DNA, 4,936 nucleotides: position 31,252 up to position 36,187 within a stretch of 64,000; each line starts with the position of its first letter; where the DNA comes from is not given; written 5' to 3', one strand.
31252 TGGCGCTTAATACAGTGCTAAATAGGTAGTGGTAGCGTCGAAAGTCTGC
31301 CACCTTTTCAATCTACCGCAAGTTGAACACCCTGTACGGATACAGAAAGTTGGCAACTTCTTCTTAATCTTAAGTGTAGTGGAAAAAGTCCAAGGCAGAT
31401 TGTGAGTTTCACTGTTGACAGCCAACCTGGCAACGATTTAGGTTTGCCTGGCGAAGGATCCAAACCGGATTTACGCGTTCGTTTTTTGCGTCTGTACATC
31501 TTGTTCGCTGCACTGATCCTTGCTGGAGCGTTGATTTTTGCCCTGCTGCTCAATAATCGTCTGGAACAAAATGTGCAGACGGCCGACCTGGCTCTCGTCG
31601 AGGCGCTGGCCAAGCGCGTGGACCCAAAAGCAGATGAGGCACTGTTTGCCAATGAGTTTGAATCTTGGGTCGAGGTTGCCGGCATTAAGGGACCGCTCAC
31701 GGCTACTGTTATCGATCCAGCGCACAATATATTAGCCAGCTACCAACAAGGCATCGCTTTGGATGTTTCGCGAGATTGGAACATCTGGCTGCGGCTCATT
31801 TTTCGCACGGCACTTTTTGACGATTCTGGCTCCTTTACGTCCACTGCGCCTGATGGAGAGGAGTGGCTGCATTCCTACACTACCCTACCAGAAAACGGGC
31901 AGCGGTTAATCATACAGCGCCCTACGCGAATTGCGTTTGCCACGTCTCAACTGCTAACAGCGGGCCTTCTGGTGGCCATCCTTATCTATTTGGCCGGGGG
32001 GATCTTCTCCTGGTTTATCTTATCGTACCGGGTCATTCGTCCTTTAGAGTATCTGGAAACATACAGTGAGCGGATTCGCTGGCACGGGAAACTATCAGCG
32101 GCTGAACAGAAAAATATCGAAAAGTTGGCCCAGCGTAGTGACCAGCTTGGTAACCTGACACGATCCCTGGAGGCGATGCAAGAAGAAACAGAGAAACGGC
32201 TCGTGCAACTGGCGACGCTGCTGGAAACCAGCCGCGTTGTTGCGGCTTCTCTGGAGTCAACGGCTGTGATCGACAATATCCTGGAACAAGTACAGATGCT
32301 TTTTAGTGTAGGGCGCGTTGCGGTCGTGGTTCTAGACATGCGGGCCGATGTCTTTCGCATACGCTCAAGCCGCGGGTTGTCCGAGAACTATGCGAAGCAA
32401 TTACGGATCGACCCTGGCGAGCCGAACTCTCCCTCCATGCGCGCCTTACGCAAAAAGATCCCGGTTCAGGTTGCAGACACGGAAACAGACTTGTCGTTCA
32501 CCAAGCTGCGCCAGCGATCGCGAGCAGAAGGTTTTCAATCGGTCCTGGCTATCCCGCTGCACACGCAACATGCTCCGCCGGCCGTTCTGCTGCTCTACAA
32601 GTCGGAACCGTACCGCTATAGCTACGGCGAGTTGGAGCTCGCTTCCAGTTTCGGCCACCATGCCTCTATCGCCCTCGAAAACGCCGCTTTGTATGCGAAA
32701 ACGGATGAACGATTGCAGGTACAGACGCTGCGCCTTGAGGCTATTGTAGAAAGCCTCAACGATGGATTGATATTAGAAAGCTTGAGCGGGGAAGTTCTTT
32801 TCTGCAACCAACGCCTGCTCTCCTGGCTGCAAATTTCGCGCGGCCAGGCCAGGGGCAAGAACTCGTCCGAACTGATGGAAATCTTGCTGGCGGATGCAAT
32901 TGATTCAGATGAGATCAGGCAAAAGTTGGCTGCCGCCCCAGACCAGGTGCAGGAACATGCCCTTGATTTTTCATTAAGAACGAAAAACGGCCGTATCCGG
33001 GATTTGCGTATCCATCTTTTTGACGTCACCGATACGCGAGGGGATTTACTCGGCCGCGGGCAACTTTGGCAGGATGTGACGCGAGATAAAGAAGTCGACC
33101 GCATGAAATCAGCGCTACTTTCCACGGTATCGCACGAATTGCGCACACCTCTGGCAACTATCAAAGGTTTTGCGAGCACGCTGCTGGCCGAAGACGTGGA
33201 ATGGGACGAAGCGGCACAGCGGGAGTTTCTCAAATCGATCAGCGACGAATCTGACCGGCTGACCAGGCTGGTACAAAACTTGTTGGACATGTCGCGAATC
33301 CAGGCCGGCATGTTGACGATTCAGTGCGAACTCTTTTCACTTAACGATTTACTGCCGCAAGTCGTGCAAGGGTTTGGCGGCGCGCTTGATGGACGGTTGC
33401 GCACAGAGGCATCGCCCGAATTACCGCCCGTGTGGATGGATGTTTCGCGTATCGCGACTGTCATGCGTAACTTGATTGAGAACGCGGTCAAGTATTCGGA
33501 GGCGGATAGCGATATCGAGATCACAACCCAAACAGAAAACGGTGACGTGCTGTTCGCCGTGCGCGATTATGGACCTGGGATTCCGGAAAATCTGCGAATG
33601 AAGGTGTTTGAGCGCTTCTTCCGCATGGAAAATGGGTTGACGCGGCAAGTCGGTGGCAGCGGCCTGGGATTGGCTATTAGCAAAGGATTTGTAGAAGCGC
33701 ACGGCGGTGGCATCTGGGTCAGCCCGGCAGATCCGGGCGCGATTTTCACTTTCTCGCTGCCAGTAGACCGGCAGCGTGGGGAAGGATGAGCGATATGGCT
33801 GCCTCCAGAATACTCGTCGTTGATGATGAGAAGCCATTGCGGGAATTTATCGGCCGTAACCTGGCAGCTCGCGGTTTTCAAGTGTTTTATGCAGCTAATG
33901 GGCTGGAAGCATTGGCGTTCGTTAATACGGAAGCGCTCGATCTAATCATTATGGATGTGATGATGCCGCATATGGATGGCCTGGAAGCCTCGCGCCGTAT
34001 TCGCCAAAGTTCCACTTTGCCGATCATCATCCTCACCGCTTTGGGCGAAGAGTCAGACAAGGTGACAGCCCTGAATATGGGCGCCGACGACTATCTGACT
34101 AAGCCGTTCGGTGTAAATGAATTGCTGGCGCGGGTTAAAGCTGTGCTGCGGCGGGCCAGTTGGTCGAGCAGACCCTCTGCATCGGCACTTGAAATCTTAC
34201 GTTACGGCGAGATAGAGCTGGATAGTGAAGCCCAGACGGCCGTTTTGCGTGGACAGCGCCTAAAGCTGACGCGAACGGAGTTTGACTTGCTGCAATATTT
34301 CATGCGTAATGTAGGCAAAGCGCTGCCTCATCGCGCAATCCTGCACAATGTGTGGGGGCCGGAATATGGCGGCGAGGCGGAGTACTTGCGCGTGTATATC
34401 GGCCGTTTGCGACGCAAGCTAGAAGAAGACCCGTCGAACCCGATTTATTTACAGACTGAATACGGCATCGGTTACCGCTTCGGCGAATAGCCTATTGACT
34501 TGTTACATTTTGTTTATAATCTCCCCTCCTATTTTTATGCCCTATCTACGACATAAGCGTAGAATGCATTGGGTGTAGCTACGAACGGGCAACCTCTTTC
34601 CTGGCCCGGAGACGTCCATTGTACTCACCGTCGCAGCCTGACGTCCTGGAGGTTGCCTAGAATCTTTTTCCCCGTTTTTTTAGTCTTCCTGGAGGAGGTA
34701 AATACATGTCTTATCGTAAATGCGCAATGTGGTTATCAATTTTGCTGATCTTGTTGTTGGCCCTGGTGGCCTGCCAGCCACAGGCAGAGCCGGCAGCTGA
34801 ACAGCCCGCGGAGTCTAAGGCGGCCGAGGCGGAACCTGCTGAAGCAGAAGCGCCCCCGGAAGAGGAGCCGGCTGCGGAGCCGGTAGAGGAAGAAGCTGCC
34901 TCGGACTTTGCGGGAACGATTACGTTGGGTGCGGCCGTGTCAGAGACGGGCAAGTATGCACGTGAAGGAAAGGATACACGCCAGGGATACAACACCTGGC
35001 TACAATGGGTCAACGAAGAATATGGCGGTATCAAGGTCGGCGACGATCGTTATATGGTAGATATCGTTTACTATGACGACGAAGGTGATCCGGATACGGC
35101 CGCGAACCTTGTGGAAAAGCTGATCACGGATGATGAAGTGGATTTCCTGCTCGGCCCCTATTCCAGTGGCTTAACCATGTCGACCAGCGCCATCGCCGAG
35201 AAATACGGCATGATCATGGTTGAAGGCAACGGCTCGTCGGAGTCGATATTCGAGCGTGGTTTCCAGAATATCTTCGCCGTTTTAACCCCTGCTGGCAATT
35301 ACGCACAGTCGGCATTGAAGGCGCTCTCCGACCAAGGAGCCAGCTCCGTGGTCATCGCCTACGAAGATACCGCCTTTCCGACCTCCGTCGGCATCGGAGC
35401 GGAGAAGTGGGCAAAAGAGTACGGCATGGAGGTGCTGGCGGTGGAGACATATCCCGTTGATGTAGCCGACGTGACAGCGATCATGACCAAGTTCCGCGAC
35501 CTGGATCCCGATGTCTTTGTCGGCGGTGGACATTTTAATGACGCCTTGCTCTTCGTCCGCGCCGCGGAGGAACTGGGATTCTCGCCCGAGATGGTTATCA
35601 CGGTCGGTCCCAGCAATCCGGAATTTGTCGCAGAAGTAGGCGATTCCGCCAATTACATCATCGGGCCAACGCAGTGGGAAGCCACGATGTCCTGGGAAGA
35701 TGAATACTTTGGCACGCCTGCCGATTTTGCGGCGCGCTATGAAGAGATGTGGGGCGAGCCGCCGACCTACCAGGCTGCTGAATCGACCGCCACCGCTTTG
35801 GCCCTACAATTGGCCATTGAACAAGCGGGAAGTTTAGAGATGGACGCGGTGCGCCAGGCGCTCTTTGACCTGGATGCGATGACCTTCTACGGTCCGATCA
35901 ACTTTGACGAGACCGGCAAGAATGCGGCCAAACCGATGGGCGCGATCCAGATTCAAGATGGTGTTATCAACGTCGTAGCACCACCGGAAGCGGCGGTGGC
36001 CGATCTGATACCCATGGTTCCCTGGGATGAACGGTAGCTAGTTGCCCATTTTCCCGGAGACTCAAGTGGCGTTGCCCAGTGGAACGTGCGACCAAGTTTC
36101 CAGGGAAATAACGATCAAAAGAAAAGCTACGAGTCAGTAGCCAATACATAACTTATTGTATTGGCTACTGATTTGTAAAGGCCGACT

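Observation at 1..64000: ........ is a highly iterated octamer palindrome (HIP-like) in this genome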

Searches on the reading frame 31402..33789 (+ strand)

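Call 6: search_protein_families(library=pfam, proteins=[window:31402-33789:+])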
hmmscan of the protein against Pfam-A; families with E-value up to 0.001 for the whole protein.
window:31402-33789:+ (795 aa): 9 families
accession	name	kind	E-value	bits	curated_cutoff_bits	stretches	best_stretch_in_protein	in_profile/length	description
PF02518.31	HATPase_c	-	2.1e-26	93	26.4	1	680-789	2-110/111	Histidine kinase-, DNA gyrase B-, and HSP90-like ATPase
PF00512.31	HisKA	-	3.2e-19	69.2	26.9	1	568-636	1-66/66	His Kinase A (phospho-acceptor) domain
PF13185.12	GAF_2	-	2.5e-11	44.4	28.6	1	287-426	5-136/136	GAF domain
PF01590.32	GAF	-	1.6e-10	42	22.4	1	288-425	4-133/133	GAF domain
PF13492.12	GAF_3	-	8.2e-09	36.4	27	1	289-427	5-129/129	GAF domain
PF13426.13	PAS_9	-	6.1e-07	30.1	27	1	454-560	2-102/103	PAS domain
PF08448.16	PAS_4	-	3.3e-06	27.7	23.1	1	449-562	1-108/110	PAS fold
PF00989.32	PAS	-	1.2e-05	25.7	22.6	1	444-550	2-104/113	PAS fold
PF13188.13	PAS_8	-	0.0006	20.1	21.8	0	444-504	2-59/65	PAS domain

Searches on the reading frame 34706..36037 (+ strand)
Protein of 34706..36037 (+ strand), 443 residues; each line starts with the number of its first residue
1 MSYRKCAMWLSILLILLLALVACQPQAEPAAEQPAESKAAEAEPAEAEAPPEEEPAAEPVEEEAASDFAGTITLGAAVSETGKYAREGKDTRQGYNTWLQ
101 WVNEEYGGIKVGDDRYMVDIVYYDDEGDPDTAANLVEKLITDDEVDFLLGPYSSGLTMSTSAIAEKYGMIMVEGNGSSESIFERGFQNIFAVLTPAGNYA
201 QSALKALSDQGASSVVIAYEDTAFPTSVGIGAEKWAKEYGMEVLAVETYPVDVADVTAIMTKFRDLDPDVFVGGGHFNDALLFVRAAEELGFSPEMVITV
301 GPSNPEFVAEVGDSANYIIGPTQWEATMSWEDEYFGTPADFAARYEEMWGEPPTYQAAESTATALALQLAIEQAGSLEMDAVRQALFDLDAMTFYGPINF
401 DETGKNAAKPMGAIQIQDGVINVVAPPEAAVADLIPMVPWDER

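Call 8: search_protein_families(library=pfam, proteins=[window:34706-36037:+])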
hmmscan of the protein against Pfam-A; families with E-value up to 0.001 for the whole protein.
window:34706-36037:+ (443 aa): 3 families
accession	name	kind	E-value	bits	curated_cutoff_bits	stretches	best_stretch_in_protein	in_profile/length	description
PF13458.12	Peripla_BP_6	-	4.4e-52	178.3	31.7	1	71-419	1-342/343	Periplasmic binding protein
PF13433.12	Peripla_BP_5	-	7.5e-17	61.9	27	1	73-431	2-352/363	Periplasmic binding protein domain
PF01094.35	ANF_receptor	-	2.3e-09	37.2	25.4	1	120-375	27-294/353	Receptor family ligand binding region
